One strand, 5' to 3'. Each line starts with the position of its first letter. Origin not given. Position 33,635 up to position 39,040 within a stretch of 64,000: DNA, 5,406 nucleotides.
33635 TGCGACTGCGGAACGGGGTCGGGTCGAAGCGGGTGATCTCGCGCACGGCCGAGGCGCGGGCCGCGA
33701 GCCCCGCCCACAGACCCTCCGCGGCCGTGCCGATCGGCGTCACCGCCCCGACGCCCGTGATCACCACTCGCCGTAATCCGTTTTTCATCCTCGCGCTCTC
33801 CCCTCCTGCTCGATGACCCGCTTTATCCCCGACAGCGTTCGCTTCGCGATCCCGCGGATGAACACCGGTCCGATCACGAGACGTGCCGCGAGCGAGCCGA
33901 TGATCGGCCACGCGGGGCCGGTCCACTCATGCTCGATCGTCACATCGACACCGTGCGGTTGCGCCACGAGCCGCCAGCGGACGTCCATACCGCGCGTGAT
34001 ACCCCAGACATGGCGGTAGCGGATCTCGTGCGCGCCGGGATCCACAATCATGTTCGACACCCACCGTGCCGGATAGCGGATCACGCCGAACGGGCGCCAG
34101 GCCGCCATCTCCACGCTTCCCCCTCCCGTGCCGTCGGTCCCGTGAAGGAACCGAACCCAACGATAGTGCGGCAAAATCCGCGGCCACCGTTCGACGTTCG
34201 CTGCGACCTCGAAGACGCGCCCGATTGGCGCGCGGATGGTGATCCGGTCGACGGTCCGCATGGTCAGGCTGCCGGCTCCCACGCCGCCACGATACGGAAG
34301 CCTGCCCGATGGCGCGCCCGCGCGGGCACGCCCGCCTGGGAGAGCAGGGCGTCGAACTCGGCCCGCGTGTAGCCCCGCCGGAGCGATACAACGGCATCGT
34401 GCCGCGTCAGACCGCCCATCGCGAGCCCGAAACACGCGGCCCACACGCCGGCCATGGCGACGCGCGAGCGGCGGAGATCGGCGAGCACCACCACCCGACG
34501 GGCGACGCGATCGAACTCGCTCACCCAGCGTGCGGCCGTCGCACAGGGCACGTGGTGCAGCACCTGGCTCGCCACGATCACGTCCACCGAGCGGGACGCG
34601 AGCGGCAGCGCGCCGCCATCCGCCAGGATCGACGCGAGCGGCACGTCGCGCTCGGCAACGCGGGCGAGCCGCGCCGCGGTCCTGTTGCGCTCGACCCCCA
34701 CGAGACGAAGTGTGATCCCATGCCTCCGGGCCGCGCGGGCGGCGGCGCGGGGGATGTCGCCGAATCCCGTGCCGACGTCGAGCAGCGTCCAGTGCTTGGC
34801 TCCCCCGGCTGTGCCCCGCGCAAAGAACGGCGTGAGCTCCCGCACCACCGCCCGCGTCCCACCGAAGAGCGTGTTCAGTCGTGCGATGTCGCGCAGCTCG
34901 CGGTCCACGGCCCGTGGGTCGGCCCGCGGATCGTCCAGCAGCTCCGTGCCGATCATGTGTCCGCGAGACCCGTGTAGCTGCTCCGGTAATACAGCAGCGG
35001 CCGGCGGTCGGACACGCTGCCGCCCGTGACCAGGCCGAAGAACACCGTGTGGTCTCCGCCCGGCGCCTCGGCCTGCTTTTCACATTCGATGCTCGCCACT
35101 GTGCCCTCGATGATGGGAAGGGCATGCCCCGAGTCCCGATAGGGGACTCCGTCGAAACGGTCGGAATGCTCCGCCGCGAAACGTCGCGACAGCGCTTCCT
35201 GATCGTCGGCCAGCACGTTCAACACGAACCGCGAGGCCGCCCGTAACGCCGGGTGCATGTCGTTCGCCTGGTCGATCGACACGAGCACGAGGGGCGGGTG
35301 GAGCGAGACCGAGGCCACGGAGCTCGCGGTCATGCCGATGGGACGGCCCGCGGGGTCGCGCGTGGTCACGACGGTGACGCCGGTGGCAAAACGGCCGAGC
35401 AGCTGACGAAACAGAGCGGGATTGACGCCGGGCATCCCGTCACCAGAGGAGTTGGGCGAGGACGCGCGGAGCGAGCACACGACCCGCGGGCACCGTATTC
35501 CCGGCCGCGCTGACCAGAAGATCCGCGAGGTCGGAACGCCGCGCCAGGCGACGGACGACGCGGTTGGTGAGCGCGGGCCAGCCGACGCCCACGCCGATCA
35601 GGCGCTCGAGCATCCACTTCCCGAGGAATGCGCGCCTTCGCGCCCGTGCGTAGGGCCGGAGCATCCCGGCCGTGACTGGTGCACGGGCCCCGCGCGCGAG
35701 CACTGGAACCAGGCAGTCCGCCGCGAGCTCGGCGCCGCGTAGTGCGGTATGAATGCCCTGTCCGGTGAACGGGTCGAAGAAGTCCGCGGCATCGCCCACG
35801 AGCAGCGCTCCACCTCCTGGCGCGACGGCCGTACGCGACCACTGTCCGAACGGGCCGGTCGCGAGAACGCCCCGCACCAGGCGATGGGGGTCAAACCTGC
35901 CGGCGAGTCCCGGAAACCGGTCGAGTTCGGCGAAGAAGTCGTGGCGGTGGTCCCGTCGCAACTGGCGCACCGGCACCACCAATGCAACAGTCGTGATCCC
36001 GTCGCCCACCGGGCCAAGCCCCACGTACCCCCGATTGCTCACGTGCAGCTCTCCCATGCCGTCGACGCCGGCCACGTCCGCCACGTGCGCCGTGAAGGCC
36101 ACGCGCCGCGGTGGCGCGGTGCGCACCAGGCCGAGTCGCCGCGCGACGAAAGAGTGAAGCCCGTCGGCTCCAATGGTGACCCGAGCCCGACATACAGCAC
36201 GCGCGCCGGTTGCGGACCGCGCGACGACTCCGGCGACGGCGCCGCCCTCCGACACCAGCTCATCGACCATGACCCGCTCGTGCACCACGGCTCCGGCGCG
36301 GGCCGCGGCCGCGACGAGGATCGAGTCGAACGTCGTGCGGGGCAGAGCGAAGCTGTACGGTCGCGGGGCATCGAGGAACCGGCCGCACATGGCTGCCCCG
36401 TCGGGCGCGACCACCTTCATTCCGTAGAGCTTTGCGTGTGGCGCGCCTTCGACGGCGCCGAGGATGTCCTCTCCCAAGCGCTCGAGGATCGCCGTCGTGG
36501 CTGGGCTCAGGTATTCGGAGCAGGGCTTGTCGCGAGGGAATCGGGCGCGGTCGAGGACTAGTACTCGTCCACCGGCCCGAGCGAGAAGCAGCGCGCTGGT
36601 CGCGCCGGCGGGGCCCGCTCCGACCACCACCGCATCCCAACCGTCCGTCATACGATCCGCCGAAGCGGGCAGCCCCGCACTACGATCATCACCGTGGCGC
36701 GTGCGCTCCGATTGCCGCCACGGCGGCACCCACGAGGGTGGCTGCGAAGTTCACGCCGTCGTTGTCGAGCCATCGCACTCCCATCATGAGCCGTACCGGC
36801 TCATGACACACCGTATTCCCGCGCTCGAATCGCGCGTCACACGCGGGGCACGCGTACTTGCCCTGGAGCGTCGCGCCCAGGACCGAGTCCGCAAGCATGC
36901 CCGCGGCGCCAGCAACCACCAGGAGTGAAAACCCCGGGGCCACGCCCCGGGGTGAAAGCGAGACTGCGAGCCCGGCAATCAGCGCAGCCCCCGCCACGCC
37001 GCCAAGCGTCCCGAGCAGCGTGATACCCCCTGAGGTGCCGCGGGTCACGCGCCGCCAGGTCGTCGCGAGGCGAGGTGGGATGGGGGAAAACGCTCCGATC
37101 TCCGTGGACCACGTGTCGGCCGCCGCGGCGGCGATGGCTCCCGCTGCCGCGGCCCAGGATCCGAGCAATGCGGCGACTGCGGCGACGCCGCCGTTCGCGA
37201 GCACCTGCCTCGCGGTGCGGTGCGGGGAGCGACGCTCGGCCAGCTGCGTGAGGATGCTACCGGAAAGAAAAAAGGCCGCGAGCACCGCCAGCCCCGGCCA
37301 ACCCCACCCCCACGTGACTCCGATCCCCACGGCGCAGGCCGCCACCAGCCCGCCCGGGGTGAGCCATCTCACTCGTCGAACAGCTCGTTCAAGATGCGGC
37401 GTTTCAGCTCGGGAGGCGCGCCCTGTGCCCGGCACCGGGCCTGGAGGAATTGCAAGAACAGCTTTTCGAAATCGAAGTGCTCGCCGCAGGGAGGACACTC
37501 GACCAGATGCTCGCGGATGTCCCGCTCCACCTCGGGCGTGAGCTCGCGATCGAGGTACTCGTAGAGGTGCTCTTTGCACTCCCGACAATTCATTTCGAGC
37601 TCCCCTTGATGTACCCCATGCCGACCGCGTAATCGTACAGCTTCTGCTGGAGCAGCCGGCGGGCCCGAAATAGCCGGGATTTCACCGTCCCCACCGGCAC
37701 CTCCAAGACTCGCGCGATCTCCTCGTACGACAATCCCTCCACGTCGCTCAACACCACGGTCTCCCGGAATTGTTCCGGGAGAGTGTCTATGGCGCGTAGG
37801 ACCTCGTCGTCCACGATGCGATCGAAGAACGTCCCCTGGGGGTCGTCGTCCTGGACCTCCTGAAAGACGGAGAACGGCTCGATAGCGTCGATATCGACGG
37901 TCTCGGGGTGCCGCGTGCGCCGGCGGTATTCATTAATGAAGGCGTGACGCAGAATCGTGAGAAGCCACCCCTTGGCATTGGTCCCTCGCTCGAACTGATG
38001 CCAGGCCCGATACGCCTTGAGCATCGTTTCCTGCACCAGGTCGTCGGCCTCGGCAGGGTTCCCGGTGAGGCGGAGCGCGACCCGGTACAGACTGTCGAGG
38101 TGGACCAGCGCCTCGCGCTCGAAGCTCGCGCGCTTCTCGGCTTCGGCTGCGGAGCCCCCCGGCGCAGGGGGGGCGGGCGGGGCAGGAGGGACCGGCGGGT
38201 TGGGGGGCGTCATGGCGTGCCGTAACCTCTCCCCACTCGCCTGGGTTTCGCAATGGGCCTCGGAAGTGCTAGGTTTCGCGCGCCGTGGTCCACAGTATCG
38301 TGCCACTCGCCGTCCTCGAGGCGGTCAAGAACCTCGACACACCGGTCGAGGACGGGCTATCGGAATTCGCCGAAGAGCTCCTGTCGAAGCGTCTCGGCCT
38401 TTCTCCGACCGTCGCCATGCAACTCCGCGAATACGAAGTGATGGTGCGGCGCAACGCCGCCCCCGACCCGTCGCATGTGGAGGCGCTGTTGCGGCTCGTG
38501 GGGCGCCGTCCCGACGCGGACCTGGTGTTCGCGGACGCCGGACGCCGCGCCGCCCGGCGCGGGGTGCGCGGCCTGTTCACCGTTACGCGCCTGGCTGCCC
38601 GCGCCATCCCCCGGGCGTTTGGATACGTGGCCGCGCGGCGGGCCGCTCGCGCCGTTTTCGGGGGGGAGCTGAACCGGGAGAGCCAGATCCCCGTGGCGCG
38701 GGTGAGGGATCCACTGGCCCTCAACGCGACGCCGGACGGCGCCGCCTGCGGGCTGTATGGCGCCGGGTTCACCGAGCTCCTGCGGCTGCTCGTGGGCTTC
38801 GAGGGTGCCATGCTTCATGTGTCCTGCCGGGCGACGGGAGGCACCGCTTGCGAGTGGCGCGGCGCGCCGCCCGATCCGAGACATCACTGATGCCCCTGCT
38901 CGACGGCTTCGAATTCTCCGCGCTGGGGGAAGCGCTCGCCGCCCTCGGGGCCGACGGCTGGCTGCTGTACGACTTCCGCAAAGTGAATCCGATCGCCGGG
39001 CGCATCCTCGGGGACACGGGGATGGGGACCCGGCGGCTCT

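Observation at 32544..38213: Redox-type ECF/anti-sigma pair heading a ketosynthase-cyclase-methyltransferase-reductase operon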

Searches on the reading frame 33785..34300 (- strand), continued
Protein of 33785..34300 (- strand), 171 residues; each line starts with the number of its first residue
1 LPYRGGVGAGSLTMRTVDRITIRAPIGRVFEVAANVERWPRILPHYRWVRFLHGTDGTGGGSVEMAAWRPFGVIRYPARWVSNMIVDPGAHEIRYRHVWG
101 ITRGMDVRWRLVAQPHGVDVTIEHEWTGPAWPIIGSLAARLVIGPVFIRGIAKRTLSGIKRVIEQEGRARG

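Call 87: find_encoding_contigs(protein=P0477, flank=10000, max_places=2)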
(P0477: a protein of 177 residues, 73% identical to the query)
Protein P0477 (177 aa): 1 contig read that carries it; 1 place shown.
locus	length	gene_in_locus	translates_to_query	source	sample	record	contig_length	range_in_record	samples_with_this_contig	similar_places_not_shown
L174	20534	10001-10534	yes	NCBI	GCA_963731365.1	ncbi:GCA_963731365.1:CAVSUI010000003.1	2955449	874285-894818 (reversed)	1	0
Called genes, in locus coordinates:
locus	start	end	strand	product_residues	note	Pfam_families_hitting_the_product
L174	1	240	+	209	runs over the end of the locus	PF02628:COX15-CtaA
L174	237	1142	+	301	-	PF01040:UbiA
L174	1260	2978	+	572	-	PF00664:ABC_membrane, PF00005:ABC_tran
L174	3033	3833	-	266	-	PF13620:CarboxypepD_reg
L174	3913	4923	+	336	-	-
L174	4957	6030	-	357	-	PF00557:Peptidase_M24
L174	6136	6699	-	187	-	-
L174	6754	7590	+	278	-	PF01940:DUF92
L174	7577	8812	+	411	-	PF00070:Pyr_redox (faint), PF01134:GIDA (weak), PF01266:DAO, PF01494:FAD_binding_3, PF05834:Lycopene_cycl (weak), PF07992:Pyr_redox_2 (weak), PF12831:FAD_oxidored, PF13450:NAD_binding_8 (weak), +4 more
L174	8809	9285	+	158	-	PF01613:Flavin_Reduct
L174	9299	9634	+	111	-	-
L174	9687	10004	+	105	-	-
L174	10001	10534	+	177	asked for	PF03364:Polyketide_cyc (weak)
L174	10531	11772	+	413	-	PF00109:ketoacyl-synt, PF02801:Ketoacyl-synt_C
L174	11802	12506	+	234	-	PF00230:MIP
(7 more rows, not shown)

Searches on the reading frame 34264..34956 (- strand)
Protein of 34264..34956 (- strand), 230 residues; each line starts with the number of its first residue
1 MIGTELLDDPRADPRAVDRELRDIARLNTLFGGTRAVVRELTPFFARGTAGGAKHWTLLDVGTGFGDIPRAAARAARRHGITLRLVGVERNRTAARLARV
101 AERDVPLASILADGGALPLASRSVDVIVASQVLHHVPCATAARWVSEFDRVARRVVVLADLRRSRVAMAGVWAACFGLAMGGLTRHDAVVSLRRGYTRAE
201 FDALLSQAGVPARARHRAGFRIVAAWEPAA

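Call 3: search_protein_families(library=pfam, proteins=[window:34264-34956:-], max_evalue=0.01)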
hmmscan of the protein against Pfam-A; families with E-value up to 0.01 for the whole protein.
window:34264-34956:- (230 aa): 5 families
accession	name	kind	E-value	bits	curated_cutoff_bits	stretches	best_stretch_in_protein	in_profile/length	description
PF08241.18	Methyltransf_11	-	3.8e-11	43.9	21.2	1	59-154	1-89/95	Methyltransferase domain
PF13649.12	Methyltransf_25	-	4.4e-09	37.3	27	1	59-153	2-94/97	Methyltransferase domain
PF08242.18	Methyltransf_12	-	2.5e-06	28.5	30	1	59-151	1-91/98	Methyltransferase domain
PF13489.12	Methyltransf_23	-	9.8e-05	22.6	27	1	52-137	20-95/164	Methyltransferase domain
PF13847.12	Methyltransf_31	-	0.00029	21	27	1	55-137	4-88/145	Methyltransferase domain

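Call 4: search_protein_families(library=ncbifam, proteins=[window:34264-34956:-], max_evalue=0.01)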
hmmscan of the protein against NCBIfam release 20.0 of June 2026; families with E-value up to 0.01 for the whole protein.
window:34264-34956:- (230 aa): 4 families
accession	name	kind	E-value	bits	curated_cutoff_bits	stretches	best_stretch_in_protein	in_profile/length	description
NF004851.0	PRK06202.1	equivalog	1.8e-41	142.2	243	1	4-229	14-232/237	hypothetical protein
NF041255.1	mycofact_MftM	equivalog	4.2e-09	36.1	200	1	57-159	142-240/289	mycofactocin oligosaccharide methyltransferase MftM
NF045667.1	MTase_DVU1556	equivalog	3.9e-06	26.5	155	1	52-165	20-126/213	DVU_1556 family methyltransferase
NF004452.0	PRK05785.1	equivalog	0.0014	18.2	207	1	57-158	54-144/228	hypothetical protein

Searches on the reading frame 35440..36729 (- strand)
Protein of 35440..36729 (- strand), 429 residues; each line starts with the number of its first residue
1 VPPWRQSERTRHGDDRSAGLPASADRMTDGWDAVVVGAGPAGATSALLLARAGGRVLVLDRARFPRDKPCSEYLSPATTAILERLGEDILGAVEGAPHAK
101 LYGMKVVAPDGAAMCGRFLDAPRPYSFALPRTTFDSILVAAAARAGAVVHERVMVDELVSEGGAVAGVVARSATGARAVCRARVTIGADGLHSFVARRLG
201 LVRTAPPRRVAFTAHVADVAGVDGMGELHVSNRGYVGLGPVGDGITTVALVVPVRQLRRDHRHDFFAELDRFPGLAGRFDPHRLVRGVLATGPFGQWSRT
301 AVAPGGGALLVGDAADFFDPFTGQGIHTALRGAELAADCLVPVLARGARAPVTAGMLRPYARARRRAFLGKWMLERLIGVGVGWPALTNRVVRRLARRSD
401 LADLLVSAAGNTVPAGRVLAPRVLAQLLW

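Call 3: search_protein_families(library=pfam, proteins=[window:35440-36729:-], max_evalue=0.01)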
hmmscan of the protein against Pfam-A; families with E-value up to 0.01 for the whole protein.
window:35440-36729:- (429 aa): 10 families
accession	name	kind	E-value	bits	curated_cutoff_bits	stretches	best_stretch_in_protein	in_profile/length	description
PF01494.25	FAD_binding_3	-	2.1e-29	103.3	22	1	32-345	3-323/349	FAD binding domain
PF00890.30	FAD_binding_2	-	8.6e-07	28.9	20.4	1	32-61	1-30/414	FAD binding domain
PF01266.30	DAO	-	1.1e-06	28.9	27.9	1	32-64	1-33/353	FAD dependent oxidoreductase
PF13450.12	NAD_binding_8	-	6.8e-05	23.5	21.9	1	35-63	1-29/68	NAD(P)-binding Rossmann-like domain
PF07992.20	Pyr_redox_2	-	0.00013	21.9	26.1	1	32-69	2-40/291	Pyridine nucleotide-disulphide oxidoreductase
PF04820.20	Trp_halogenase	-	0.00017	21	21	0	34-66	3-39/458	Tryptophan halogenase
PF12831.13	FAD_oxidored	-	0.00039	20.3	27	1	32-188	1-143/416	FAD dependent oxidoreductase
PF01946.23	Thi4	-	0.00043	20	26.2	0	32-61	19-49/235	Thi4 family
PF03486.20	HI0933_like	-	0.0027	17.6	50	1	32-63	2-33/244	HI0933-like protein Rossmann domain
PF01134.28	GIDA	-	0.0079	15.7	22.1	0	32-59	1-28/391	Glucose inhibited division protein A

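Call 4: search_protein_families(library=ncbifam, proteins=[window:35440-36729:-], max_evalue=0.01)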
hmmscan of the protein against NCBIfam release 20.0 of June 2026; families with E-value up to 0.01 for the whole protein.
window:35440-36729:- (429 aa): 83 families (the best 25 are shown)
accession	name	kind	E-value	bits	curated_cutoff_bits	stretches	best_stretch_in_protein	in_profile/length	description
TIGR02032.1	GG-red-SF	subfamily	1.1e-41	143.5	158.8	1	31-339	1-296/297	geranylgeranyl reductase family protein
NF004834.1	PRK06185.1-3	subfamily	3.9e-24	85.2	500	1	32-203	9-180/420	FAD-dependent oxidoreductase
NF049967.1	QhpG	equivalog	1.2e-22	80.4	240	1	34-352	2-298/423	flavin-dependent monooxygenase QhpG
NF045655.1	MkRedMenJ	equivalog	3.5e-19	69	700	1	30-200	4-167/406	menaquinone reductase MenJ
TIGR02023.1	BchP-ChlP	subfamily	1.5e-18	67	343.3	2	32-205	2-167/388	geranylgeranyl diphosphate reductase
NF004833.1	PRK06185.1-1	subfamily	3.9e-18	65.4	488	1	33-202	5-175/403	FAD-dependent oxidoreductase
NF004835.0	PRK06185.1-4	equivalog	2.9e-17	62.6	601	1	32-202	12-182/411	FAD-dependent oxidoreductase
NF033113.0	halo_ClmS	equivalog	7.2e-16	57.8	900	1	34-340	6-321/570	chloramphenicol-biosynthetic FADH2-dependent halogenase CmlS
NF007450.0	PRK10015.1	subfamily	7.3e-16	57.9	466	2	120-212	96-183/429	FAD-dependent oxidoreductase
NF041160.1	DGGPL_Thplmales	equivalog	9.5e-16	57.7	780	1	31-338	4-308/396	digeranylgeranylglycerophospholipid reductase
NF007542.0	PRK10157.1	subfamily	1.2e-15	57.2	610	1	29-212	4-183/428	FAD-dependent oxidoreductase FixC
NF041080.1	DGGGPL_reductase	equivalog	1.7e-15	56.8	580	1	31-199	2-163/447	digeranylgeranylglycerophospholipid reductase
NF004832.0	PRK06184.1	subfamily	4.7e-14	52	476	1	30-203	6-181/506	hypothetical protein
NF004829.0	PRK06183.1-3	subfamily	5.3e-14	51.8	390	1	29-202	7-184/520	bifunctional 3-(3-hydroxy-phenyl)propionate/3-hydroxycinnamic acid hydroxylase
NF004780.0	PRK06126.1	subfamily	6.6e-14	51.1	445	2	129-202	124-198/552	hypothetical protein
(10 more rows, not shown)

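Call 15: search_solved_structures(query=window:35440-36651:-, max_evalue=0.001)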
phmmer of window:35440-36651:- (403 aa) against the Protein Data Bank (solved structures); distinct sequences matched with E-value up to 0.001: 40.
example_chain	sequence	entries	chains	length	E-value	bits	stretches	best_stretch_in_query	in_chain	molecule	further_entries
5buk_A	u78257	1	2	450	2.3e-19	73.3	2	97-315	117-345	FADH2-dependent halogenase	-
3e1t_A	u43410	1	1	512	2.7e-18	69.8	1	5-319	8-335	Halogenase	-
8zop_A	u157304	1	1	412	3.6e-18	69.4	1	4-317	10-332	Halogenase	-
3oz2_A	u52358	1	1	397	2.4e-17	66.7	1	4-326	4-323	Digeranylgeranylglycerophospholipid reductase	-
5dbj_E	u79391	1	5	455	1.2e-16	64.4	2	4-83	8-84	FADH2-dependent halogenase PltA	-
7fco_A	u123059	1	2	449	4.7e-14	55.8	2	4-79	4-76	ChlB4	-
3i3l_A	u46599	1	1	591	8.9e-14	54.9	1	8-335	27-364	Alkylhalidase CmlS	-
5brt_A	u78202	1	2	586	1.5e-12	50.9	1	6-326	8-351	2-hydroxybiphenyl-3-monooxygenase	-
4z2t_A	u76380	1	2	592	1.6e-12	50.8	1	6-327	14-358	2-hydroxybiphenyl-3-monooxygenase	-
4z2r_A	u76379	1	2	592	1.6e-12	50.7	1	6-326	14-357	2-hydroxybiphenyl-3-monooxygenase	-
4cy6_A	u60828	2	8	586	1.8e-12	50.6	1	6-326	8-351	2-HYDROXYBIPHENYL-3-MONOOXYGENASE | 2-HYDROXYBIPHENYL 3-MONOOXYGENASE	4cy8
4z2u_A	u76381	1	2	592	1.8e-12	50.6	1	6-175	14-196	2-hydroxybiphenyl-3-monooxygenase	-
3nix_A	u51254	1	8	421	3.7e-12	49.6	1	5-305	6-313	Flavoprotein/dehydrogenase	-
6em0_A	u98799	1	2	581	4e-12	49.5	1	6-326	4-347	2-hydroxybiphenyl-3-monooxygenase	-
5bul_A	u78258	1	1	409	3.8e-11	46.2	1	5-185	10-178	flavin-dependent halogenase triple mutant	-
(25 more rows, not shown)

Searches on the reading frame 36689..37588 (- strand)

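Call 3: search_protein_families(library=pfam, proteins=[window:36689-37588:-], max_evalue=0.01)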
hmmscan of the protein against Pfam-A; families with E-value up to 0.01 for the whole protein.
window:36689-37588:- (299 aa): 1 family
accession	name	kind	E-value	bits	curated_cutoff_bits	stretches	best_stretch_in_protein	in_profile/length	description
PF01940.21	DUF92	-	6.4e-57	193.2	27.5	1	71-288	11-251/251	Integral membrane protein DUF92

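Call 4: search_protein_families(library=ncbifam, proteins=[window:36689-37588:-], max_evalue=0.01)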
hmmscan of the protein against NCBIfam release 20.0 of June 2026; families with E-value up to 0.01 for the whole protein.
window:36689-37588:- (299 aa): 1 family
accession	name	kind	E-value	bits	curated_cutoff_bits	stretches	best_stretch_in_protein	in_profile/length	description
TIGR00297.1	TIGR00297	hypoth_equivalog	1e-26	94.1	205.85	1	75-244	23-210/237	TIGR00297 family protein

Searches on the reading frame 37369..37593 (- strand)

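Call 3: search_protein_families(library=pfam, proteins=[window:37369-37593:-], max_evalue=0.01)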
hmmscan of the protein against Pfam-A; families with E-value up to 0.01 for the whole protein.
window:37369-37593:- (74 aa): 1 family
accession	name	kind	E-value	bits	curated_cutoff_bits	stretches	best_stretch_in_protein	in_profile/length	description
PF13490.11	zf-HC2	-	1.2e-10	41.7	22.2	1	3-36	1-34/35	Putative zinc-finger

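Call 4: search_protein_families(library=ncbifam, proteins=[window:37369-37593:-], max_evalue=0.01)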
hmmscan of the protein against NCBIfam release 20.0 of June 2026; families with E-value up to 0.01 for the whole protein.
window:37369-37593:- (74 aa): 3 families
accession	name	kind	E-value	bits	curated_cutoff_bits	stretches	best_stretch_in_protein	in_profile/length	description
TIGR03988.1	antisig_RsrA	equivalog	1.8e-18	66.4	62.5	1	2-71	1-70/77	mycothiol system anti-sigma-R factor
NF052368.1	antisigmaE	subfamily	2.1e-06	27.5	50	1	1-36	2-37/48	anti-sigma factor family protein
NF052375.1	antisigma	equivalog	0.00078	19.5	100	1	13-72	5-63/217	anti-sigma factor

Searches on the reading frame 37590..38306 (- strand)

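Call 3: search_protein_families(library=pfam, proteins=[window:37590-38306:-], max_evalue=0.01)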
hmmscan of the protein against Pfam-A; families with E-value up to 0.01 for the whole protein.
window:37590-38306:- (238 aa): 6 families
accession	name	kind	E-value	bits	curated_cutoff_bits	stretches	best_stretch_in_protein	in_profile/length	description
PF04542.20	Sigma70_r2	-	2.1e-21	75.9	24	1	69-132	5-70/71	Sigma-70 region 2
PF08281.18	Sigma70_r4_2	-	2.6e-19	69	25.7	1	167-219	2-54/54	Sigma-70, region 4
PF04545.22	Sigma70_r4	-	2.1e-11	43.6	24.1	1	172-220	1-49/50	Sigma-70, region 4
PF22029.2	PhyR_sigma2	-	9.9e-08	32.3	27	1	69-119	4-54/55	Sigma2 domain of PhyR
PF07638.17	Sigma70_ECF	-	6.3e-05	23.4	21.1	1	166-223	125-183/185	ECF sigma factor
PF25787.1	HTH_SB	-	0.00098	19.3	43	1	177-210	8-41/53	Sleeping Beauty transposase HTH domain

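Call 4: search_protein_families(library=ncbifam, proteins=[window:37590-38306:-], max_evalue=0.01)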
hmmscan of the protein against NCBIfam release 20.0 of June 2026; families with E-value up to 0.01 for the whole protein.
window:37590-38306:- (238 aa): 99 families (the best 25 are shown)
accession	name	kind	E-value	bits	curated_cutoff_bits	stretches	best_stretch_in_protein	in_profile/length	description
TIGR02947.1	SigH_actino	hypoth_equivalog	1.1e-51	175.3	251.55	1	53-232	4-188/193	RNA polymerase sigma-70 factor, TIGR02947 family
NF009185.0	PRK12533.1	equivalog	1.7e-41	142.4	248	1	51-224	20-194/231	RNA polymerase sigma factor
NF007229.0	PRK09647.1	equivalog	2.4e-35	121.9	265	1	56-225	40-204/220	RNA polymerase sigma factor SigE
TIGR02950.1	SigM_subfam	subfamily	7.3e-32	110.4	147.95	1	69-222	9-157/159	RNA polymerase sigma factor, SigM family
NF009198.0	PRK12546.1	equivalog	2.2e-31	109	270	1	60-223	7-161/188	RNA polymerase sigma factor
NF008888.0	PRK11922.1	equivalog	2.9e-31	108.9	204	1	58-224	28-197/231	RNA polymerase sigma factor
NF009169.0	PRK12516.1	equivalog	4.6e-31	107.7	321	1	54-222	4-163/188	RNA polymerase sigma factor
TIGR02939.1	RpoE_Sigma70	equivalog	7.8e-30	104.3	236.15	1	73-223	33-186/190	RNA polymerase sigma factor RpoE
NF009199.0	PRK12547.1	subfamily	1.1e-29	103.2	219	1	59-223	5-160/184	RNA polymerase sigma factor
NF058625.1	sigma_PG0214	equivalog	1.5e-29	102.8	130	1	60-224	4-162/170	GFO_1088 family ECF-type sigma factor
TIGR02983.1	SigE-fam_strep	subfamily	2.7e-29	102.1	141.55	1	59-223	5-158/162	SigE family RNA polymerase sigma factor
NF009164.0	PRK12511.1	equivalog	4e-29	101.4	185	1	64-220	8-156/182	RNA polymerase sigma factor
NF007225.0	PRK09643.1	equivalog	4.3e-28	98.4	190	1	59-226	26-185/204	RNA polymerase sigma factor SigM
NF009192.0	PRK12540.1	equivalog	4.7e-28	98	307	1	62-224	7-160/182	RNA polymerase sigma factor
TIGR02937.1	sigma70-ECF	superfamily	6.5e-28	97.4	42.9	1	69-223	10-165/165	sigma-70 family RNA polymerase sigma factor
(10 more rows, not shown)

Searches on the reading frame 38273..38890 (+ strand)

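Call 70: search_protein_families(library=pfam, proteins=[window:38273-38890:+], max_evalue=0.00001)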
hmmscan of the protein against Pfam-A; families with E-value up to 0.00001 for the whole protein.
window:38273-38890:+ (205 aa): 0 families

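Call 84: search_protein_families(library=pfam, proteins=[window:38285-38890:+], max_evalue=1)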
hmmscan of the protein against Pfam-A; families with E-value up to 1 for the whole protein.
window:38285-38890:+ (201 aa): 2 families
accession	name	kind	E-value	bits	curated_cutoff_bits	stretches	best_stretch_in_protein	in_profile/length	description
PF02830.23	V4R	-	0.0053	17.2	31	1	151-192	18-59/62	V4R domain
PF05751.16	FixH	-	0.2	12.1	23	1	28-85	53-113/150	FixH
